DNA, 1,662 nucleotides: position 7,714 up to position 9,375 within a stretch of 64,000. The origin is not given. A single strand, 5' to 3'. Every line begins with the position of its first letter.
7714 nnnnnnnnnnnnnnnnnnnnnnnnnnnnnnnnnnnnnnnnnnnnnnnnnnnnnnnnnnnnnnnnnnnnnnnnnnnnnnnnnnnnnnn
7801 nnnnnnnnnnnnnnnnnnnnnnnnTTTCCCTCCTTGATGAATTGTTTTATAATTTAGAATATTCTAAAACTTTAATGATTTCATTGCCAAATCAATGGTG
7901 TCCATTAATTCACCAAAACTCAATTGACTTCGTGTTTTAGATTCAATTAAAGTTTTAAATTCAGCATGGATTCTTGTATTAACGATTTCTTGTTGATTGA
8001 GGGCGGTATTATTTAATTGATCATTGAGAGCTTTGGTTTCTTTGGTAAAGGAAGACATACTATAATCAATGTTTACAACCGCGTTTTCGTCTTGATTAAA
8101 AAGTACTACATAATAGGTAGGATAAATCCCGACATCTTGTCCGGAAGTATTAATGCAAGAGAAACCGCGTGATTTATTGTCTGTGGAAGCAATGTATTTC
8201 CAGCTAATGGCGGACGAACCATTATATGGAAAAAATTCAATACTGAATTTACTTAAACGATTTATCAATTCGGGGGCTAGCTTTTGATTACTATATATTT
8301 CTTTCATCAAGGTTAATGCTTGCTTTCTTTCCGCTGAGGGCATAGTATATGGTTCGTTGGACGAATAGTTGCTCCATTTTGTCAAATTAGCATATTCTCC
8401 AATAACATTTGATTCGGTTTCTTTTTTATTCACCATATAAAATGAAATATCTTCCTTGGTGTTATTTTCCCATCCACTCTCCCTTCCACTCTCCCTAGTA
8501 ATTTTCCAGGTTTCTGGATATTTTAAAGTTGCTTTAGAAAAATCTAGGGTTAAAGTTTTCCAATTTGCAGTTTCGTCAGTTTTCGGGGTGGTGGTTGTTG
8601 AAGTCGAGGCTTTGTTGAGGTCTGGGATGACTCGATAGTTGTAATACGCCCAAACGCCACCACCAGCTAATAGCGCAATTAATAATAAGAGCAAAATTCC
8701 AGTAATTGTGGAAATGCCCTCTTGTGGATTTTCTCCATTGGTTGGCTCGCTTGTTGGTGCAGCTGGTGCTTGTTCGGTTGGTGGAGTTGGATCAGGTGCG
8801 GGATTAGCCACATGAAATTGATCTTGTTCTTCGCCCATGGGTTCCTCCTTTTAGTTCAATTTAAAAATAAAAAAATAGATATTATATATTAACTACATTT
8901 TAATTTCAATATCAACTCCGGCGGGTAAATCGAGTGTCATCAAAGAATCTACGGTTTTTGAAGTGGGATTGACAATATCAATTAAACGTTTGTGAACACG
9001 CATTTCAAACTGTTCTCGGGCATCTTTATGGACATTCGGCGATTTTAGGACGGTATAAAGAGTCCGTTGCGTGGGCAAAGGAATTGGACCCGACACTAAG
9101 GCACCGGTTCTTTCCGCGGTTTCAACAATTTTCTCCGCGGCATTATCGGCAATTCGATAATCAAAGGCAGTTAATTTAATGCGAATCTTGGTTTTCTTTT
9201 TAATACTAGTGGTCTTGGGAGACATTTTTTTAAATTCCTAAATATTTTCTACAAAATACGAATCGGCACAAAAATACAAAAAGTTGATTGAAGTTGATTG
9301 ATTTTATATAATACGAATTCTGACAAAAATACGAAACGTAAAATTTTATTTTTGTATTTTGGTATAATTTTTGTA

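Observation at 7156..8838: Two tandem paralogous membrane-anchored proteins inserted into the otherwise invariant rpsJ-rplC junction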

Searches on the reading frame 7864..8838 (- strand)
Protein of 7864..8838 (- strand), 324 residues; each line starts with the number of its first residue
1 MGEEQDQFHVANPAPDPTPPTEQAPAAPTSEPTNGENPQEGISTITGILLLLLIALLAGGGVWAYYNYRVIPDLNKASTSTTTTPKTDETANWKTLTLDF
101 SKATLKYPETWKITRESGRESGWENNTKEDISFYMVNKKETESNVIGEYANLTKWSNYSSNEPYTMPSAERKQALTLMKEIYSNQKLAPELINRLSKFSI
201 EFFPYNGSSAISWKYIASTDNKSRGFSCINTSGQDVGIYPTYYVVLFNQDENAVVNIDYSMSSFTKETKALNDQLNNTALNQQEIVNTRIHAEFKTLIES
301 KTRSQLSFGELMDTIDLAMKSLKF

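Call 5: search_protein_families(library=pfam, proteins=[window:7864-8838:-], max_evalue=1)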
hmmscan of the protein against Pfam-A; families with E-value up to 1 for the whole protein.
window:7864-8838:- (324 aa): 2 families
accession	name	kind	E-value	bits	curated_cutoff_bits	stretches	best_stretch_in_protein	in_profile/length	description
PF22852.1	SoxE_N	-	0.0064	16.8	27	1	44-84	7-47/48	Sulfocyanin, N-terminal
PF14283.11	CD1107-like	-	0.031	14.6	26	1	22-68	107-153/158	Mobile element protein CD1107-like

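Call 9: find_homologous_proteins(query=window:7864-8838:-)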
Query window:7864-8838:- (324 aa): 5 proteins with E <= 0.001 among 1538 candidates.
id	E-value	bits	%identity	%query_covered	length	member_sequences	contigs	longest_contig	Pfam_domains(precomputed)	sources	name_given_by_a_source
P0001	9.7e-117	408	100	59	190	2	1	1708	-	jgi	-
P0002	6.6e-77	277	48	95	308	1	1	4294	-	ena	-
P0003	2.9e-51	193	40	82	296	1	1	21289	-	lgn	-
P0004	3.4e-37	146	35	85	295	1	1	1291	-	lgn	-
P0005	2.4e-7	48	58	10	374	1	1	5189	-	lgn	-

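Call 11: find_encoding_contigs(protein=P0003, flank=10000)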
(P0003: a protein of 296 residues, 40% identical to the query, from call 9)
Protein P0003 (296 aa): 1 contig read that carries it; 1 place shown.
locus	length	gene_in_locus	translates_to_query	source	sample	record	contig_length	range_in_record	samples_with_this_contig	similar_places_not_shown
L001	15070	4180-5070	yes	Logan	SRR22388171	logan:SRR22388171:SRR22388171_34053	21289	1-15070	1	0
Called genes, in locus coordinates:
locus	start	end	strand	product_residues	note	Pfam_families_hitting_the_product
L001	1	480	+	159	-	?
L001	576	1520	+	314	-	PF01933:CofD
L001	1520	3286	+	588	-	PF13230:GATase_4 (weak), PF13522:GATase_6, PF13537:GATase_7, PF01380:SIS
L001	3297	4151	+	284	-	PF01149:Fapy_DNA_glyco, PF06831:H2TH, PF06827:zf-FPG_IleRS (weak)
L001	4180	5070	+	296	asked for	-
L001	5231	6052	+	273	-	PF00483:NTP_transferase, PF01128:IspD, PF12804:NTP_transf_3, PF02348:CTP_transf_3 (weak)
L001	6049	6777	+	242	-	PF11967:RecO_N, PF02565:RecO_C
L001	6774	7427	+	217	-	PF01177:Asp_Glu_race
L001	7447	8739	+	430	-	PF00587:tRNA-synt_2b, PF03129:HGTP_anticodon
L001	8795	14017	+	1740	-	-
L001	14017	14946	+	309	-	-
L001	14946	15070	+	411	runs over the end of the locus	-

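Call 12: find_encoding_contigs(protein=P0002, flank=10000)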
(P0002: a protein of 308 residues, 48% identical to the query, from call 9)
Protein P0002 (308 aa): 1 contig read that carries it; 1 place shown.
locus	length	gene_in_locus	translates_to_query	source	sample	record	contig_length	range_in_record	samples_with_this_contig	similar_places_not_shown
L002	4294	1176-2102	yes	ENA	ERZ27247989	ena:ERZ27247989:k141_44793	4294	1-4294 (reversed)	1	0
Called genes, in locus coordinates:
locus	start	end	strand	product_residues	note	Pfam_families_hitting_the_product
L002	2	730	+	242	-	?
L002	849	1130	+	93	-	-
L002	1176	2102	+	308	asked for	-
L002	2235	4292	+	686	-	?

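Call 15: find_encoding_contigs(protein=P0004, flank=10000)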
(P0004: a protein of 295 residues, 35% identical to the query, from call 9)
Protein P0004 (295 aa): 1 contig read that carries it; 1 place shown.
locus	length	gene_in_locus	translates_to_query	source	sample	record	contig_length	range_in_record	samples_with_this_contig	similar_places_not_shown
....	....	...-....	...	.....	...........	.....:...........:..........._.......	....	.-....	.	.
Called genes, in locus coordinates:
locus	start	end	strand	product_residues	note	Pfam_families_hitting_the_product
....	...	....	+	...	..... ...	-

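Call 16: find_encoding_contigs(protein=P0005, flank=10000)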
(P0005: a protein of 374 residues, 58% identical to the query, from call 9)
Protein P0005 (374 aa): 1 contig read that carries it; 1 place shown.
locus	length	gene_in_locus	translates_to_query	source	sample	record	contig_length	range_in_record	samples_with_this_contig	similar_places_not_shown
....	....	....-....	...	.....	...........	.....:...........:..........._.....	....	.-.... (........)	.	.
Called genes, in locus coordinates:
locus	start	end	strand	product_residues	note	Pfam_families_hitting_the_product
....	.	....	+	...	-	?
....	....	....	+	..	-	-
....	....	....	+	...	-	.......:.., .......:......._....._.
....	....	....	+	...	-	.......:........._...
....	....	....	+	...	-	-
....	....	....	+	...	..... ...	-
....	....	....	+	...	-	-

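Call 19: list_cluster_members(proteins=[window:7864-8838:-, window:7156-7824:-, window:10713-11330:-, window:6362-6976:-, window:8893-9225:-])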
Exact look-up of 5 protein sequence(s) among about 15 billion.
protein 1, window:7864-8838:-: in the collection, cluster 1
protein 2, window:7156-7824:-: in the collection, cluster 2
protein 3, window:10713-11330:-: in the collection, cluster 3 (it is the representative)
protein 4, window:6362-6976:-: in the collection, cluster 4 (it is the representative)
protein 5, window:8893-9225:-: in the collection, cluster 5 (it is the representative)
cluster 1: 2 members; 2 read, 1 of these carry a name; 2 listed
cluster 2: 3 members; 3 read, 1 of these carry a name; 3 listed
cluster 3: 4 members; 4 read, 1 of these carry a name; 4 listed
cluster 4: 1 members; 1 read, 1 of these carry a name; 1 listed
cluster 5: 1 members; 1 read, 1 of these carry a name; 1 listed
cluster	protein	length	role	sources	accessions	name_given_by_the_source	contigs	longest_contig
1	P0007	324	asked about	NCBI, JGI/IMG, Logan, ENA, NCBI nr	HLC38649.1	MAG TPA: hypothetical protein VJJ80_00765 [Patescibacteria group bacterium] | hypothetical protein [Patescibacteria group bacterium]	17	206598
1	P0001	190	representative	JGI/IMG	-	-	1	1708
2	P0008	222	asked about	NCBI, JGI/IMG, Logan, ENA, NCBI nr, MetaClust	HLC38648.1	MAG TPA: PsbP-related protein [Patescibacteria group bacterium] | PsbP-related protein [Patescibacteria group bacterium] | \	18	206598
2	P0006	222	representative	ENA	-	-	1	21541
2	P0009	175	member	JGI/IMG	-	-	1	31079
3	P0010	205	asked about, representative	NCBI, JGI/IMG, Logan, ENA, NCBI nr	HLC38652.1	MAG TPA: hypothetical protein VJJ80_00780 [Patescibacteria group bacterium] | hypothetical protein [Patescibacteria group bacterium]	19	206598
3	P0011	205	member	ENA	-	-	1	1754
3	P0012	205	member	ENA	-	-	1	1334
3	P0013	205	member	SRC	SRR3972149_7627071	-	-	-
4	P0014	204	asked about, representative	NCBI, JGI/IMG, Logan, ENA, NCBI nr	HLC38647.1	MAG TPA: 50S ribosomal protein L3 [Patescibacteria group bacterium] | 50S ribosomal protein L3 [Patescibacteria group bacterium]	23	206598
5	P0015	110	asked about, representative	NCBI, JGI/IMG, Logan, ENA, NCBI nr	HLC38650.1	MAG TPA: 30S ribosomal protein S10 [Patescibacteria group bacterium] | 30S ribosomal protein S10 [Patescibacteria group bacterium]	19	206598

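Call 45: search_protein_families(library=pfam, proteins=[P0005], max_evalue=1)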
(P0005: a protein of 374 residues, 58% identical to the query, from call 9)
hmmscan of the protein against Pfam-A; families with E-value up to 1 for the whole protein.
P0005 (374 aa): 3 families
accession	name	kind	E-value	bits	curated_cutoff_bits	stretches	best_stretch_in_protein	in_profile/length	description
PF18933.6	PsbP_2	-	6.9e-07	29.9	27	2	36-131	24-116/184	PsbP-like protein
PF01789.22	PsbP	-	0.003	18.1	23.5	1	55-90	2-39/155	PsbP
PF02170.28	PAZ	-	0.11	12.8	28.8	1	212-254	52-92/123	PAZ domain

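Call 46: search_protein_families(library=ncbifam, proteins=[window:7864-8838:-], max_evalue=1)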
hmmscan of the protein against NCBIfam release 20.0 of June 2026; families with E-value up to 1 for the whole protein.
window:7864-8838:- (324 aa): 3 families
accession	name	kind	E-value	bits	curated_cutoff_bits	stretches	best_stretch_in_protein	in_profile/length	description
TIGR03931.1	T7SS_Rv3446c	hypoth_equivalog_domain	0.12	12.7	47.6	1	54-119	10-83/194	type VII secretion-associated protein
NF007925.0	PRK10640.1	equivalog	0.17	10.2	639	1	64-166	162-262/489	rhamnulokinase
TIGR04088.1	cognate_SipW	domain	0.6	10.4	19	0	48-67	1-20/34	SipW-dependent-type signal peptide-containing protein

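Call 47: predict_structure(alignment_id=A2)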
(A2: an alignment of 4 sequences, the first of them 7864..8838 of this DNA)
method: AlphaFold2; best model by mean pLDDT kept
length: 324 residues; sequences in the alignment: 4
mean_pLDDT: 69.8   pTM: 0.64
mean pLDDT of the five models: 69.8, 68.9, 51.2, 48.5, 40.1
residues with pLDDT >= 90: 40; 70-90: 149; 50-70: 73; < 50: 62
segments of 3 or more residues with pLDDT < 50: 1-43, 72-87, 120-122
pLDDT, mean of each block of 10 residues (from residue 1): 33 38 35 33 54 71 65 42 50 89 90 70 55 77 78 76 69 86 86 76 63 89 90 66 90 88 70 69 68 82 85 92 92
secondary structure, 60 per line:
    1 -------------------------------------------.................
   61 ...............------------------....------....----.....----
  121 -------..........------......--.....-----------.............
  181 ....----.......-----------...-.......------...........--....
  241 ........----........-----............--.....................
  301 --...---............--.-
elements in order: H44-75 E94-97 E104-107 E112-116 E131-137 E144-149 H152-156 H168-184 H189-195 E211-217 E224-234 E237-248 E253-260 H266-277 H280-300 H309-320

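Call 48: search_protein_representatives(alignment_id=A2)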
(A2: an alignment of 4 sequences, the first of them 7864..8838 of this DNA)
Query: 4 sequences, 295 profile positions. Proteins with E-value up to 0.001 (for the whole library): 1953; up to 1e-10: 80; up to 1e-30: 22. The best 150 are listed.
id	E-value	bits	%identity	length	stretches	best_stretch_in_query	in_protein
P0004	9.9e-146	500.8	-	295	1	1-295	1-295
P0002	1.8e-134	463.9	-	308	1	2-295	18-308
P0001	4.0e-89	315.0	-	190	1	102-295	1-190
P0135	2.1e-69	250.3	-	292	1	11-295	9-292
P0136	1.8e-67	243.9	-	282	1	10-295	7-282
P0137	9.8e-63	228.4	-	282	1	14-295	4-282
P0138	1.0e-57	211.9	-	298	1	6-294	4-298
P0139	3.6e-55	203.6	-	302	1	5-295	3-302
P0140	4.2e-55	203.4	-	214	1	79-295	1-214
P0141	2.2e-54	201.0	-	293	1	13-295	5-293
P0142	1.4e-43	165.5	-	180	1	120-295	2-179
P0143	1.6e-42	162.1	-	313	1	43-295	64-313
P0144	3.3e-42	161.0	-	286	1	1-293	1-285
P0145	1.2e-41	159.1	-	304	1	14-292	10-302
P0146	1.2e-39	152.6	-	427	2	78-293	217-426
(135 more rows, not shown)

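Call 53: fold_search(model_id=the predicted structure, library=pdb)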
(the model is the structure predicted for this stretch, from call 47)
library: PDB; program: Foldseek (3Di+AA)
matches with E <= 10: 1481; with E <= 0.001: 0
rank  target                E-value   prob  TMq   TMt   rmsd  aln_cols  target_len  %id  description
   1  6kac_P                4.4e-03  0.96  0.25  0.39  13.7       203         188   13  Cryo-EM structure of the C2S2-type PSII-LHCII supercomplex from Chlamydomonas reihardtii (released 2019-10-23)
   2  6xrb_A                2.6e-02  0.63  0.20  0.36  14.1       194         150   14  Crystal structure of SciW from Salmonella typhimurium (released 2020-12-30)
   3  6e8a_A                3.7e-02  0.47  0.19  0.35  15.1       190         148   10  Crystal structure of DcrB from Salmonella enterica at 1.92 Angstroms resolution (released 2018-10-31)
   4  2xb3                  8.0e-02  0.91  0.31  0.55   7.4       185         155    7  The Structure of Cyanobacterial PsbP (released 2010-08-25)
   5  4fpw_B                8.9e-02  0.10  0.12  0.17  14.7       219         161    6  Crystal Structure of CalU16 from Micromonospora echinospora. Northeast Structural Genomics Consortium Target MiR12. (released 2012-12-12)
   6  6xrr_D                9.4e-02  0.18  0.16  0.30  15.3       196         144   12  Structure of SciW bound to the Rhs1 Transmembrane Domain from Salmonella typhimurium (released 2020-12-30)
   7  4fpw_A                9.4e-02  0.11  0.12  0.16  15.7       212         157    8  Crystal Structure of CalU16 from Micromonospora echinospora. Northeast Structural Genomics Consortium Target MiR12. (released 2012-12-12)
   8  6e5d                  1.1e-01  0.44  0.22  0.35   9.9       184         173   11  Crystal structure of LpqN involved in cell envelope biogenesis of Mycobacterium tuberculosis (released 2019-07-24)
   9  3hlz_A                1.2e-01  0.66  0.23  0.27   7.1       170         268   10  Crystal structure of BT_1490 (NP_810393.1) from BACTEROIDES THETAIOTAOMICRON VPI-5482 at 1.50 A resolution (released 2009-06-16)
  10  9mvg_B                1.2e-01  0.35  0.21  0.38  13.3       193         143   13  Structure of SciW variant L66A bound to the Rhs1 transmembrane domain (released 2026-01-28)
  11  9grx_0                1.3e-01  0.60  0.25  0.45  10.8       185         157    9  NDH-PSI-LHCI supercomplex from S. oleracea (released 2025-02-12)
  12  3tvr                  1.3e-01  0.08  0.12  0.18  15.5       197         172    9  Crystal Structure of Streptomyces coelicolor Polyketide Aromatase/Cyclase whiE-ORFVI (released 2012-04-04)
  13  1tu1_A                1.5e-01  0.38  0.20  0.38  14.0       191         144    7  Crystal Structure of Protein of Unknown Function PA94 from Pseudomonas aeruginosa, Putative Regulator (released 2004-08-03)
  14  6ser                  1.6e-01  0.14  0.18  0.22  15.7       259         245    7  Crystal structure of human STARD10 (released 2020-08-26)
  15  3uid_A                1.6e-01  0.09  0.11  0.17  15.2       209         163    8  Crystal Structure of Protein Ms6760 from Mycobacterium smegmatis (released 2011-11-23)
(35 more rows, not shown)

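Call 92: search_protein_families(library=pfam, alignment_id=A10, max_evalue=0.01)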
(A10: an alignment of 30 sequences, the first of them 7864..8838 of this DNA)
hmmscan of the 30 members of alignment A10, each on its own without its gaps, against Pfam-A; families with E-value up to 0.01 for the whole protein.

A. member 1, window:7864-8838:- (324 aa): 1 family
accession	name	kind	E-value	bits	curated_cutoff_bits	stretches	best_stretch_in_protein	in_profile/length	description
PF22852.1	SoxE_N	-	0.0064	16.8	27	0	44-84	7-47/48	Sulfocyanin, N-terminal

B. families by the number of members that match (of 30 scanned): 12 families
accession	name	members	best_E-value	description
PF12097.14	DUF3573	1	0.00041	Protein of unknown function (DUF3573)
PF19677.4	DUF6179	1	0.0012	Family of unknown function (DUF6179)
PF01789.22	PsbP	1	0.0016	PsbP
PF07790.16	Pilin_N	1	0.0017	Archaeal Type IV pilin, N-terminal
PF23153.1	Aip3p_Bud6_N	1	0.002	Aip3p/Bud6 N-terminal domain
PF18933.6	PsbP_2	1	0.0021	PsbP-like protein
PF12713.12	DUF3806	1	0.0039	Domain of unknown function (DUF3806)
PF14283.11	CD1107-like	1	0.0039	Mobile element protein CD1107-like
PF02218.20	HS1_rep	1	0.0052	Repeat in HS1/Cortactin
PF22852.1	SoxE_N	1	0.0064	Sulfocyanin, N-terminal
PF12729.13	4HB_MCP_1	1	0.0064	Four helix bundle sensory module for signal transduction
PF14965.11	BRI3BP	1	0.0074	Negative regulator of p53/TP53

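Call 93: search_solved_structures(query=A10, max_evalue=10)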
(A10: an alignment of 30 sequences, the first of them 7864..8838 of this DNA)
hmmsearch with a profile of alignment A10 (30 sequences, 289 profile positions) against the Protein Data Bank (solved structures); distinct sequences matched with E-value up to 10: 0.

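Call 109: search_protein_families(library=phrogs, proteins=[window:7864-8838:-], max_evalue=0.01)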
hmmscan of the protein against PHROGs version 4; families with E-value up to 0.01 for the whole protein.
window:7864-8838:- (324 aa): 0 families

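Call 110: search_protein_families(library=padloc, proteins=[window:7864-8838:-], max_evalue=0.01)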
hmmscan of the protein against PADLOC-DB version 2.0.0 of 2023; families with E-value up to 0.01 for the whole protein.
window:7864-8838:- (324 aa): 1 family
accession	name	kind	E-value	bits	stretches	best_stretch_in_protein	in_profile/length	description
PDLC04039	PD-T4-6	-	0.0019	15.2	1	16-92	361-431/458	-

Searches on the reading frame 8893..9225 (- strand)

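Call 5: search_protein_families(library=pfam, proteins=[window:8893-9225:-], max_evalue=1)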
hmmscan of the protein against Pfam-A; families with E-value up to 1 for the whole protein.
window:8893-9225:- (110 aa): 1 family
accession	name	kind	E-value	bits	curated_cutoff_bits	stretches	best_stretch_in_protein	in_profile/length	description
PF00338.27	Ribosomal_S10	-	6.7e-37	126.2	21.2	1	15-109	1-98/98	Ribosomal protein S10p/S20e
